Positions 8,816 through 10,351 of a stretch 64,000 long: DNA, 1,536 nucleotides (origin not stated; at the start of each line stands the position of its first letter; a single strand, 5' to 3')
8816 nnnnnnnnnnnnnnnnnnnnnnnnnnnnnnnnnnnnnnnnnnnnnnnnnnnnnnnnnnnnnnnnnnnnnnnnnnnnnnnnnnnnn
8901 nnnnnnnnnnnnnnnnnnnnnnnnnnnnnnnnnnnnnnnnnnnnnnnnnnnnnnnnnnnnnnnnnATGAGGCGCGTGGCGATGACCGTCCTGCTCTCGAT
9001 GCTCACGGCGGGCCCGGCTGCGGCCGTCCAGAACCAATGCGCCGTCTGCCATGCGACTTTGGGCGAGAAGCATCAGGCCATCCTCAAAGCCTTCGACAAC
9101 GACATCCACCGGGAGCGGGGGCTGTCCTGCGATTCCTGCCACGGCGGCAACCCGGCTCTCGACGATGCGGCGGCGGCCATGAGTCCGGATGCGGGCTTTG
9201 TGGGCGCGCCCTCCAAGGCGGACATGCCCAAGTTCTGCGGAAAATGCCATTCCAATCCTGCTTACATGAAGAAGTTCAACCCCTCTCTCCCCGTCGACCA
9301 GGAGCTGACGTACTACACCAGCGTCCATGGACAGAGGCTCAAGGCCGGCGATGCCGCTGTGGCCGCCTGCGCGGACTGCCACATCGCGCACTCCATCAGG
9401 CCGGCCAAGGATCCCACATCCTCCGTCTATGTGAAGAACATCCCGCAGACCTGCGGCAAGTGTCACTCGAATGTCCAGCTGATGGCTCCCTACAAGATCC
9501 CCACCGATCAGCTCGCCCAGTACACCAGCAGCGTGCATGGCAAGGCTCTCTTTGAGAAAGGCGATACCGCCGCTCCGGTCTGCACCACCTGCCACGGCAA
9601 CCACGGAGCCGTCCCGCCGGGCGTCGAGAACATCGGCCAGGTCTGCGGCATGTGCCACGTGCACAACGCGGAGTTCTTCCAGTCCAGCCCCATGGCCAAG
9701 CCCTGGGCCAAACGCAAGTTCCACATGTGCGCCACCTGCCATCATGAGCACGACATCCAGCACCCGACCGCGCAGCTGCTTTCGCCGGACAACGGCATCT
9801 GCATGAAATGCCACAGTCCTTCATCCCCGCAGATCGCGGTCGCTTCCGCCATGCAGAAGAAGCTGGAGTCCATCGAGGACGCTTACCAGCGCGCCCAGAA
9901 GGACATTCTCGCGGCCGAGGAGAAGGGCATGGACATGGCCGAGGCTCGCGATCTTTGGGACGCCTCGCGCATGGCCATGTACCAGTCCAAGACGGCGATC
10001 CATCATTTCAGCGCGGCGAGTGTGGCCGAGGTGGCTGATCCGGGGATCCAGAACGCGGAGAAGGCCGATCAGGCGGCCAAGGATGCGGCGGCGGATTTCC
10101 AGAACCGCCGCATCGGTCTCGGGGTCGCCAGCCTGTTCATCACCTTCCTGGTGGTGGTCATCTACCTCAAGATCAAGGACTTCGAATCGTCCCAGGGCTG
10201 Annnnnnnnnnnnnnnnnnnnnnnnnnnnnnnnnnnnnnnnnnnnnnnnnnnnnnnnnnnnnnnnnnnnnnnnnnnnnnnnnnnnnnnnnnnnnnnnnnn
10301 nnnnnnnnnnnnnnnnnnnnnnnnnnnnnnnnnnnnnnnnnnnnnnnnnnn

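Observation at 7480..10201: Rieske/cytochrome b complex whose third subunit is a membrane-anchored nonaheme cytochrome c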

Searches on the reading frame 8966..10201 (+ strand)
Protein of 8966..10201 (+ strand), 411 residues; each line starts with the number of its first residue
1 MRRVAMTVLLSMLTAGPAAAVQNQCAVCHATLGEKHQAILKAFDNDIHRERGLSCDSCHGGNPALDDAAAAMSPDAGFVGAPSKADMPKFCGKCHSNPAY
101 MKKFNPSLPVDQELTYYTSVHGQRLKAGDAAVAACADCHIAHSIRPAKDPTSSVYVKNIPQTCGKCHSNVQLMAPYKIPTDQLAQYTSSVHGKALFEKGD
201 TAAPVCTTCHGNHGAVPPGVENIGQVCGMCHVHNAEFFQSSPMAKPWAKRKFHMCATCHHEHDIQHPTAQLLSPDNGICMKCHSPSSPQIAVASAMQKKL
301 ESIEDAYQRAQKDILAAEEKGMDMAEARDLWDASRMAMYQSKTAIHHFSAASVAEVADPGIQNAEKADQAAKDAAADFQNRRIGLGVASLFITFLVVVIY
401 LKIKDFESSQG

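Call 3: search_protein_families(library=pfam, proteins=[window:8966-10201:+], max_evalue=0.01)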
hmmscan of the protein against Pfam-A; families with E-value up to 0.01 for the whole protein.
window:8966-10201:+ (411 aa): 4 families
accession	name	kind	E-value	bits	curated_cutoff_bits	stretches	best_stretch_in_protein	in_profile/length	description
PF09699.15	Paired_CXXCH_1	-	7.1e-17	61.3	20.6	2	131-169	5-38/41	Doubled CXXCH motif (Paired_CXXCH_1)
PF14522.11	Cytochrome_C7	-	2.8e-11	43.5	24.8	2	42-139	2-66/67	Cytochrome c7 and related cytochrome c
PF14537.11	Cytochrom_c3_2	-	3.4e-11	43.9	25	2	48-168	2-79/79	Cytochrome c3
PF13435.11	Cytochrome_C554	-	0.0018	19.6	20.8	1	20-60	46-84/84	Cytochrome c554 and c-prime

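Call 7: find_homologous_proteins(query=window:8966-10201:+, max_evalue=0.001)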
Query window:8966-10201:+ (411 aa): 3460 proteins with E <= 0.001 among 8000 candidates; the best 120 are listed.
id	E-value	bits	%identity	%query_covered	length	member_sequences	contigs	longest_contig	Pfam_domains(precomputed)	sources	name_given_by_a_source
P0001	3.0e-276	934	100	99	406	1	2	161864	PF09699.16,PF14537.12,PF14522.12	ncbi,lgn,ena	-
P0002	2.0e-197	674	72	94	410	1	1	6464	PF09699.16,PF14537.12,PF22678.2,PF14522.12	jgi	jgi:hypothetical protein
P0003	4.0e-189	647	67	99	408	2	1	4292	PF09699.16,PF14537.12,PF22678.2,PF14522.12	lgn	-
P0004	2.4e-184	631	66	99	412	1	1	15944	PF09699.16,PF14537.12,PF14522.12,PF22113.2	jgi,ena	-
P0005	5.0e-184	630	64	99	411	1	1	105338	PF09699.16,PF14537.12,PF14522.12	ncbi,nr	ncbi:MAG: cytochrome c3 family protein [Elusimicrobia bacterium]|nr:cytochrome c3 family protein [El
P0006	7.2e-184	630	65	98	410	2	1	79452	PF09699.16,PF14537.12,PF14522.12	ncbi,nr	ncbi:MAG: cytochrome c3 family protein [Elusimicrobia bacterium]|nr:cytochrome c3 family protein [El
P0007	3.9e-183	627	64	99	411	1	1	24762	PF09699.16,PF14537.12,PF14522.12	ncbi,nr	ncbi:MAG: cytochrome c3 family protein [Elusimicrobia bacterium]|nr:cytochrome c3 family protein [El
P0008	5.1e-180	617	64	100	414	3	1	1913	PF09699.16,PF14537.12,PF14522.12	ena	-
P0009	4.4e-176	604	65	98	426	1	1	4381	PF09699.16,PF14537.12,PF14522.12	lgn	-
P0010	4.8e-175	601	62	99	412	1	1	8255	PF09699.16,PF14537.12,PF14522.12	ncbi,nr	ncbi:MAG: cytochrome c3 family protein [Elusimicrobia bacterium]|nr:cytochrome c3 family protein [El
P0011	2.3e-171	588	60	100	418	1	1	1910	PF09699.16,PF14537.12,PF14522.12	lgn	-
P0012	4.0e-167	574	61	94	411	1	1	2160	PF09699.16,PF14537.12,PF14522.12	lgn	-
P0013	4.5e-159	548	59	95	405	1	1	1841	PF09699.16,PF14537.12,PF22678.2,PF14522.12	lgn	-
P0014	7.2e-157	541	59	94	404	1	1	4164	PF09699.16,PF14537.12,PF22678.2,PF14522.12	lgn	-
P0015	1.9e-153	529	60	94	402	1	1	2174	PF09699.16,PF14537.12,PF14522.12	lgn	-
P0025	5.7e-142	492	50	99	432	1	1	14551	PF09699.16,PF14537.12,PF14522.12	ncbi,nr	ncbi:MAG: cytochrome c3 family protein [Chlamydiota bacterium]|nr:cytochrome c3 family protein [Chla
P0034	1.7e-126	441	45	87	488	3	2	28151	PF09699.16,PF14537.12,PF22678.2,PF02335.21,PF14522.12,PF22113.2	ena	-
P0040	8.8e-124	432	44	88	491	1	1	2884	PF09699.16,PF14537.12,PF22678.2,PF02335.21,PF14522.12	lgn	-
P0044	5.4e-123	429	44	88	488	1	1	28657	PF09699.16,PF14537.12,PF22678.2,PF02085.22,PF00684.26,PF02335.21,PF14522.12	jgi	jgi:predicted CXXCH cytochrome family protein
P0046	1.1e-122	428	44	88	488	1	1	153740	PF09699.16,PF14537.12,PF22678.2,PF02085.22,PF02335.21,PF14522.12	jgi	jgi:predicted CXXCH cytochrome family protein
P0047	3.0e-122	427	43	88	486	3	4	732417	PF09699.16,PF14537.12,PF22678.2,PF14522.12,PF22113.2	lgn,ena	-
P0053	8.9e-121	422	43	88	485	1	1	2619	PF09699.16,PF14537.12,PF13435.12,PF00684.26,PF02335.21,PF14522.12,PF22113.2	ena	-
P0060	2.9e-120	420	46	79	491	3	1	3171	PF09699.16,PF14537.12,PF13435.12,PF22678.2,PF02335.21,PF14522.12,PF22113.2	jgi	jgi:predicted CXXCH cytochrome family protein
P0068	7.5e-120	419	42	88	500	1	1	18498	PF09699.16,PF14537.12,PF13435.12,PF22678.2,PF00684.26,PF02335.21,PF14522.12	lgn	-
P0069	8.2e-120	419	43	88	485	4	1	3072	PF09699.16,PF14537.12,PF22678.2,PF02335.21,PF14522.12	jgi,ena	jgi:ssDNA-binding Zn-finger/Zn-ribbon topoisomerase 1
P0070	8.6e-120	419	40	95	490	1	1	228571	PF09699.16,PF14537.12,PF13435.12,PF22678.2,PF00684.26,PF02335.21,PF14522.12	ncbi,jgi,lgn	ncbi:MAG: ammonia-forming cytochrome c nitrite reductase subunit c552 [Bacteroidota bacterium]|jgi:p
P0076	5.5e-119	416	42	88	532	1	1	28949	PF09699.16,PF14537.12,PF13435.12,PF22678.2,PF00684.26,PF02335.21,PF14522.12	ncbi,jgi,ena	-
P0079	6.9e-119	416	41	88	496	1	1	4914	PF09699.16,PF14537.12,PF00684.26,PF02335.21,PF14522.12,PF22113.2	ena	-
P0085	9.6e-119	415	42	88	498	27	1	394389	PF09699.16,PF14537.12,PF22678.2,PF00684.26,PF02335.21,PF14522.12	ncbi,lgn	-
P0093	3.1e-118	414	43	87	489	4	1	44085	PF09699.16,PF14537.12,PF13435.12,PF02085.22,PF02335.21,PF14522.12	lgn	-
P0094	3.2e-118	413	41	94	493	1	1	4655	PF09699.16,PF14537.12,PF22678.2,PF02085.22,PF00684.26,PF02335.21,PF14522.12,PF22113.2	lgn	-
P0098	5.1e-118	413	43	88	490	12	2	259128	PF09699.16,PF14537.12,PF02085.22,PF00684.26,PF02335.21,PF14522.12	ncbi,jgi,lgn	-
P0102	6.2e-118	413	40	95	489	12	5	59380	PF09699.16,PF14537.12,PF13435.12,PF22678.2,PF02335.21,PF14522.12,PF22113.2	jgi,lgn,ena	jgi:predicted CXXCH cytochrome family protein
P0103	8.2e-118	412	43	87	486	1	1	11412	PF09699.16,PF14537.12,PF13435.12,PF22678.2,PF02335.21,PF14522.12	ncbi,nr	ncbi:MAG: ammonia-forming cytochrome c nitrite reductase subunit c552, partial [Bacteroidota bacteri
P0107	1.1e-117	412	42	88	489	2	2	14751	PF09699.16,PF14537.12,PF22678.2,PF02335.21,PF14522.12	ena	-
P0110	1.7e-117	411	42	87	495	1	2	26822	PF09699.16,PF14537.12,PF02335.21,PF14522.12,PF22113.2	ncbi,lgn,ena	-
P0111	1.7e-117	411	39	98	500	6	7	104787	PF09699.16,PF14537.12,PF22678.2,PF02335.21,PF14522.12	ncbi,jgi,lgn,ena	jgi:predicted CXXCH cytochrome family protein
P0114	2.1e-117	411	43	87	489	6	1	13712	PF09699.16,PF14537.12,PF22678.2,PF00684.26,PF02335.21,PF14522.12,PF22113.2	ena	-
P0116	2.2e-117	411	42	88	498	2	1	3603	PF09699.16,PF14537.12,PF22678.2,PF00684.26,PF02335.21,PF14522.12,PF22113.2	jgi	jgi:predicted CXXCH cytochrome family protein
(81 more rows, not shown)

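Call 9: find_encoding_contigs(protein=P0001, flank=10000, max_places=3)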
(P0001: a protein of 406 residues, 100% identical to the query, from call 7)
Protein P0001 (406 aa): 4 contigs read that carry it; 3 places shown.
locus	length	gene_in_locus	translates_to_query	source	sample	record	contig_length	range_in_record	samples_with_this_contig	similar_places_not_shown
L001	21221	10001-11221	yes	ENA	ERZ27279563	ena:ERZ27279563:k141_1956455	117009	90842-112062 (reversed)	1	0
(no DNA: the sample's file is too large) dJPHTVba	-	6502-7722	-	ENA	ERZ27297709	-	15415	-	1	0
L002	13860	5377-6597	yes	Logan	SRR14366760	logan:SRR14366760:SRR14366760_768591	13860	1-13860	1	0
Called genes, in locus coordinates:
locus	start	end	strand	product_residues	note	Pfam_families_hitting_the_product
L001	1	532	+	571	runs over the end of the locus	PF03979:Sigma70_r1_1, PF00140:Sigma70_r1_2, PF04542:Sigma70_r2, PF04539:Sigma70_r3, PF04545:Sigma70_r4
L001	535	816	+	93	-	-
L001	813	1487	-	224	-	PF05552:MS_channel_1st_1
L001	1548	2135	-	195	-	-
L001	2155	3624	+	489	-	PF02878:PGM_PMM_I, PF02879:PGM_PMM_II, PF02880:PGM_PMM_III, PF00408:PGM_PMM_IV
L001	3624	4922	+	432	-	PF03952:Enolase_N, PF00113:Enolase_C, PF13378:MR_MLE_C (weak)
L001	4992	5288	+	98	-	PF04977:DivIC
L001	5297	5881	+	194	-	PF00753:Lactamase_B, PF23023:Anti-Pycsar_Apyc1 (faint), PF12706:Lactamase_B_2, PF00753:Lactamase_B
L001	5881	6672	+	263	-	PF01790:LGT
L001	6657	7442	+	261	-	PF01790:LGT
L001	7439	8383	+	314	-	PF01479:S4, PF00849:PseudoU_synth_2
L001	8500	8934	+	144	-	PF25471:TM_PetC, PF00355:Rieske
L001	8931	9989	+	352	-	PF00033:Cytochrome_B, PF13631:Cytochrom_B_N_2, PF00032:Cytochrom_B_C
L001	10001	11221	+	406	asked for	PF09699:Paired_CXXCH_1 (faint), PF14522:Cytochrome_C7 (faint), PF14537:Cytochrom_c3_2 (weak)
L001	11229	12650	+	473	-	PF12796:Ank_2, PF13637:Ank_4 (weak), PF13857:Ank_5 (weak), PF00023:Ank (weak), PF13637:Ank_4, PF00023:Ank, PF13637:Ank_4, PF00023:Ank, +6 more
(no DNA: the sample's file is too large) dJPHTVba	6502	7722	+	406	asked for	PF09699:Paired_CXXCH_1 (faint), PF14522:Cytochrome_C7 (faint), PF14537:Cytochrom_c3_2 (weak)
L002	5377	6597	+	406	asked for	PF09699:Paired_CXXCH_1 (faint), PF14522:Cytochrome_C7 (faint), PF14537:Cytochrom_c3_2 (weak)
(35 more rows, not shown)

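Call 10: find_encoding_contigs(protein=P0005, flank=8000, max_places=2)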
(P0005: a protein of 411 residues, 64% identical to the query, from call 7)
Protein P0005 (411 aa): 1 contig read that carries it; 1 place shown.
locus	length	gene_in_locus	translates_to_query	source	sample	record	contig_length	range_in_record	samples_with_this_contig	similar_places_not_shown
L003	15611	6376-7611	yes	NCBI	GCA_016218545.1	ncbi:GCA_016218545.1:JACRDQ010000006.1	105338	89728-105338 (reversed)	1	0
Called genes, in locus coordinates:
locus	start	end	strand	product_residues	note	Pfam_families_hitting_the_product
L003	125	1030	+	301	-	PF03687:UPF0164 (weak), PF19572:PorV (weak)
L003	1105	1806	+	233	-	PF13505:OMP_b-brl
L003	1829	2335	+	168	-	PF01613:Flavin_Reduct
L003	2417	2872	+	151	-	PF13435:Cytochrome_C554 (faint), PF14522:Cytochrome_C7 (faint), PF14537:Cytochrom_c3_2 (faint)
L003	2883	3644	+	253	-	PF12797:Fer4_2 (weak), PF12838:Fer4_7, PF13183:Fer4_8 (weak), PF13237:Fer4_10 (weak), PF13247:Fer4_11, PF00037:Fer4 (weak), PF12797:Fer4_2 (weak), PF12837:Fer4_6 (weak), +6 more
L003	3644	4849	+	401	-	PF03916:NrfD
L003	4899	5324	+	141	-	PF25471:TM_PetC, PF00355:Rieske, PF13806:Rieske_2 (weak)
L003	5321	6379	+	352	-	PF00033:Cytochrome_B, PF13631:Cytochrom_B_N_2, PF00032:Cytochrom_B_C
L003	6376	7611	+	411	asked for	PF09699:Paired_CXXCH_1 (faint), PF14522:Cytochrome_C7 (faint), PF14537:Cytochrom_c3_2 (weak)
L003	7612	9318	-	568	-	PF08497:Radical_SAM_N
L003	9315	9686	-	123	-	-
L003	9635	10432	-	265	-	-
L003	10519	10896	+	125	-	-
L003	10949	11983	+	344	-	PF08240:ADH_N, PF16912:Glu_dehyd_C (weak), PF00107:ADH_zinc_N, PF13602:ADH_zinc_N_2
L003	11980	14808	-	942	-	PF13432:TPR_16 (faint), PF00515:TPR_1 (faint), PF07719:TPR_2 (faint), PF13176:TPR_7 (faint), PF13181:TPR_8 (faint), PF13428:TPR_14 (faint), PF13431:TPR_17 (faint), PF14559:TPR_19 (weak), +1 more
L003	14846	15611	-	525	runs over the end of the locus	PF04231:Endonuclease_1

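Call 11: find_encoding_contigs(protein=P0070, flank=6000, max_places=2)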
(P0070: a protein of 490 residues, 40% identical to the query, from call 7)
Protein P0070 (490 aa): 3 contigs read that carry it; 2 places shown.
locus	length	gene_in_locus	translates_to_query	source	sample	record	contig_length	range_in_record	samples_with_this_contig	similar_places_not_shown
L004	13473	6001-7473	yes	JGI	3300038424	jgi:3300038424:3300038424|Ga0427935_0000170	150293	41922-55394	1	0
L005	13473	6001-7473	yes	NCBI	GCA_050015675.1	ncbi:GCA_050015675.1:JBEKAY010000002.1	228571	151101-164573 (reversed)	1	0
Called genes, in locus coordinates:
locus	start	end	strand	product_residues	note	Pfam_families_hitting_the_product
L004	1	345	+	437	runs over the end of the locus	PF02550:AcetylCoA_hydro, PF13336:AcetylCoA_hyd_C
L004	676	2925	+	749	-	PF09699:Paired_CXXCH_1 (faint), PF14522:Cytochrome_C7 (faint), PF14537:Cytochrom_c3_2 (faint), PF01292:Ni_hydr_CYTB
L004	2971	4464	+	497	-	PF03264:Cytochrom_NNT, PF14522:Cytochrome_C7 (faint), PF14537:Cytochrom_c3_2 (faint)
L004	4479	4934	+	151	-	PF00355:Rieske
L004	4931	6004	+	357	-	PF00033:Cytochrome_B, PF13631:Cytochrom_B_N_2, PF00032:Cytochrom_B_C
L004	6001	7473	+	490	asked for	PF13435:Cytochrome_C554 (faint), PF14522:Cytochrome_C7 (faint), PF22678:Cytochrom_c_NrfB-like (faint), PF00684:DnaJ_CXXCXGXG (faint), PF09699:Paired_CXXCH_1 (faint), PF02335:Cytochrom_C552 (weak), PF14537:Cytochrom_c3_2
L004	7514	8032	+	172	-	PF13435:Cytochrome_C554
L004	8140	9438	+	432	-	PF13609:Porin_4 (faint)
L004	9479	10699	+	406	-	PF02085:Cytochrom_CIII (faint), PF14522:Cytochrome_C7, PF14537:Cytochrom_c3_2 (faint), PF22113:Mtrc-MtrF_II-IV_dom (faint), PF14522:Cytochrome_C7 (weak)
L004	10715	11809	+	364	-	PF14522:Cytochrome_C7 (faint), PF14537:Cytochrom_c3_2 (faint), PF09698:GSu_C4xC__C2xCH (weak)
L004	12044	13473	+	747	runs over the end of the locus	PF01578:Cytochrom_C_asm, PF16327:CcmF_C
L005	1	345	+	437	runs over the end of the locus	PF02550:AcetylCoA_hydro, PF13336:AcetylCoA_hyd_C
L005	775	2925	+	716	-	PF09699:Paired_CXXCH_1 (faint), PF14522:Cytochrome_C7 (faint), PF14537:Cytochrom_c3_2 (faint), PF01292:Ni_hydr_CYTB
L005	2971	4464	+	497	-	PF03264:Cytochrom_NNT, PF14522:Cytochrome_C7 (faint), PF14537:Cytochrom_c3_2 (faint)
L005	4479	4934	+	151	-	PF00355:Rieske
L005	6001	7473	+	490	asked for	PF13435:Cytochrome_C554 (faint), PF14522:Cytochrome_C7 (faint), PF22678:Cytochrom_c_NrfB-like (faint), PF00684:DnaJ_CXXCXGXG (faint), PF09699:Paired_CXXCH_1 (faint), PF02335:Cytochrom_C552 (weak), PF14537:Cytochrom_c3_2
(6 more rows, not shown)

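Call 12: find_encoding_contigs(protein=P0025, flank=6000, max_places=2)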
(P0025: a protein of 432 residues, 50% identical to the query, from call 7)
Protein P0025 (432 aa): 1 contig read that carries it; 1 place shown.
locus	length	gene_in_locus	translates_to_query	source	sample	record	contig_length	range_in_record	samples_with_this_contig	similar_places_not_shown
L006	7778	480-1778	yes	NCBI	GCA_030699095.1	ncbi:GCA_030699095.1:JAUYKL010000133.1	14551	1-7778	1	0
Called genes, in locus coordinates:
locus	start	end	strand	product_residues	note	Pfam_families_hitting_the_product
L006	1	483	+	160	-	PF13631:Cytochrom_B_N_2 (weak), PF00032:Cytochrom_B_C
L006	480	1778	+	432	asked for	PF14522:Cytochrome_C7 (faint), PF14537:Cytochrom_c3_2 (faint), PF09699:Paired_CXXCH_1 (faint)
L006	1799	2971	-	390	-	PF03916:NrfD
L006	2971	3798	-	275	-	PF00037:Fer4 (weak), PF12838:Fer4_7, PF13187:Fer4_9 (weak), PF13237:Fer4_10, PF13247:Fer4_11, PF25160:LdpA_Fe-S-bd (weak), PF12797:Fer4_2 (weak), PF00037:Fer4, +8 more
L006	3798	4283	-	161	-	PF14522:Cytochrome_C7 (faint), PF09699:Paired_CXXCH_1 (faint)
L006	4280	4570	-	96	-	-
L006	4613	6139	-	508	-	PF03264:Cytochrom_NNT, PF14537:Cytochrom_c3_2 (faint)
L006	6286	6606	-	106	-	PF00034:Cytochrom_C, PF13442:Cytochrome_CBB3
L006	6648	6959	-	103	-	PF00034:Cytochrom_C (weak), PF13442:Cytochrome_CBB3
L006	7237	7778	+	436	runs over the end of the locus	PF00275:EPSP_synthase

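Call 13: find_encoding_contigs(protein=P0047, flank=6000, max_places=2)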
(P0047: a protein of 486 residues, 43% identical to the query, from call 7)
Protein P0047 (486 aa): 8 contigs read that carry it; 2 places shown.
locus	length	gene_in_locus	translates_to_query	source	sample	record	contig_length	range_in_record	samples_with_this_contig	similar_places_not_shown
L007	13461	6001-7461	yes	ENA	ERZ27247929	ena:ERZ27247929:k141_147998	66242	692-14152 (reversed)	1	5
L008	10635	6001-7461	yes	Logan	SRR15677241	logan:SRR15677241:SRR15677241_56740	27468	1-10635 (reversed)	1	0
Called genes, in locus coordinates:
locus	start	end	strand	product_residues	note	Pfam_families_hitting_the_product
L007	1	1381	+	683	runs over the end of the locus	PF02085:Cytochrom_CIII (faint), PF09699:Paired_CXXCH_1 (faint), PF14522:Cytochrome_C7 (faint), PF14537:Cytochrom_c3_2 (faint), PF01292:Ni_hydr_CYTB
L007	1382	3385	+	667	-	PF02085:Cytochrom_CIII (faint), PF09699:Paired_CXXCH_1 (faint), PF14522:Cytochrome_C7 (faint), PF14537:Cytochrom_c3_2 (faint), PF22113:Mtrc-MtrF_II-IV_dom (faint)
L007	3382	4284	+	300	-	PF01292:Ni_hydr_CYTB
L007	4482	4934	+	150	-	PF00355:Rieske, PF13806:Rieske_2 (weak)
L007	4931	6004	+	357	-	PF00033:Cytochrome_B, PF13631:Cytochrom_B_N_2, PF00032:Cytochrom_B_C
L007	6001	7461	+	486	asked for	PF14522:Cytochrome_C7 (faint), PF22678:Cytochrom_c_NrfB-like (faint), PF09699:Paired_CXXCH_1 (faint), PF14537:Cytochrom_c3_2 (weak), PF22113:Mtrc-MtrF_II-IV_dom (weak)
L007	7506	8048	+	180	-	PF14522:Cytochrome_C7 (faint), PF22113:Mtrc-MtrF_II-IV_dom (faint), PF13442:Cytochrome_CBB3 (faint), PF09699:Paired_CXXCH_1 (faint), PF13435:Cytochrome_C554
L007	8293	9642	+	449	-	-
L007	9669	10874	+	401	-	PF02085:Cytochrom_CIII (faint), PF14522:Cytochrome_C7 (weak), PF14537:Cytochrom_c3_2 (faint), PF22113:Mtrc-MtrF_II-IV_dom (faint), PF14522:Cytochrome_C7 (weak)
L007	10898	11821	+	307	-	PF14522:Cytochrome_C7 (faint), PF14537:Cytochrom_c3_2 (faint)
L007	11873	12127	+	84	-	PF13370:Fer4_13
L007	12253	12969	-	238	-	-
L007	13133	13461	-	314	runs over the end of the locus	PF02899:Phage_int_SAM_1, PF00589:Phage_integrase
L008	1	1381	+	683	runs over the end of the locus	PF02085:Cytochrom_CIII (faint), PF09699:Paired_CXXCH_1 (faint), PF14522:Cytochrome_C7 (faint), PF14537:Cytochrom_c3_2 (faint), PF01292:Ni_hydr_CYTB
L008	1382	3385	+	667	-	PF02085:Cytochrom_CIII (faint), PF09699:Paired_CXXCH_1 (faint), PF14522:Cytochrome_C7 (faint), PF14537:Cytochrom_c3_2 (faint), PF22113:Mtrc-MtrF_II-IV_dom (faint)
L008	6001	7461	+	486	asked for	PF14522:Cytochrome_C7 (faint), PF22678:Cytochrom_c_NrfB-like (faint), PF09699:Paired_CXXCH_1 (faint), PF14537:Cytochrom_c3_2 (weak), PF22113:Mtrc-MtrF_II-IV_dom (weak)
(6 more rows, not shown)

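Call 15: search_solved_structures(query=window:8966-10201:+, max_evalue=1, show_alignments=1)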
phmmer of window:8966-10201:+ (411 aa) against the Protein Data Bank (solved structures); distinct sequences matched with E-value up to 1: 9.
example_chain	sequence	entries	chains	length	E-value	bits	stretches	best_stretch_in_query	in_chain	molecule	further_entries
9m8m_C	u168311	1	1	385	0.018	17.4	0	133-212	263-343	Photosynthetic reaction center cytochrome c subunit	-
9eov_A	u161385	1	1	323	0.13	14.6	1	210-285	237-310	Extracellular iron oxide respiratory system surface decaheme cytochrome c component MtrC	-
1kwj_A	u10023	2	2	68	0.18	14.2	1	42-95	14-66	cytochrome c7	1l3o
1ehj_A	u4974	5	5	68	0.18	14.1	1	42-95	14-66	CYTOCHROME C7 | CYTOCHROME C551.5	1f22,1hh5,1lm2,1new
6v0a_A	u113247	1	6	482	0.25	13.7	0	132-172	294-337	Nitrite reductase (cytochrome; ammonia-forming)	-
28pb_A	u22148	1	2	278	0.47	12.8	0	132-173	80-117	Cytochrome c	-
12dl_KA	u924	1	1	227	0.5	12.7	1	255-344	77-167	Zinc finger BED domain-containing protein 3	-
24mc_V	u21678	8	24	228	0.51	12.7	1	255-344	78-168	Zinc finger BED domain-containing protein 3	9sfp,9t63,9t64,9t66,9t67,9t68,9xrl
1h1o_A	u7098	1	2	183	0.89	11.9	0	185-216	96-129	CYTOCHROME C-552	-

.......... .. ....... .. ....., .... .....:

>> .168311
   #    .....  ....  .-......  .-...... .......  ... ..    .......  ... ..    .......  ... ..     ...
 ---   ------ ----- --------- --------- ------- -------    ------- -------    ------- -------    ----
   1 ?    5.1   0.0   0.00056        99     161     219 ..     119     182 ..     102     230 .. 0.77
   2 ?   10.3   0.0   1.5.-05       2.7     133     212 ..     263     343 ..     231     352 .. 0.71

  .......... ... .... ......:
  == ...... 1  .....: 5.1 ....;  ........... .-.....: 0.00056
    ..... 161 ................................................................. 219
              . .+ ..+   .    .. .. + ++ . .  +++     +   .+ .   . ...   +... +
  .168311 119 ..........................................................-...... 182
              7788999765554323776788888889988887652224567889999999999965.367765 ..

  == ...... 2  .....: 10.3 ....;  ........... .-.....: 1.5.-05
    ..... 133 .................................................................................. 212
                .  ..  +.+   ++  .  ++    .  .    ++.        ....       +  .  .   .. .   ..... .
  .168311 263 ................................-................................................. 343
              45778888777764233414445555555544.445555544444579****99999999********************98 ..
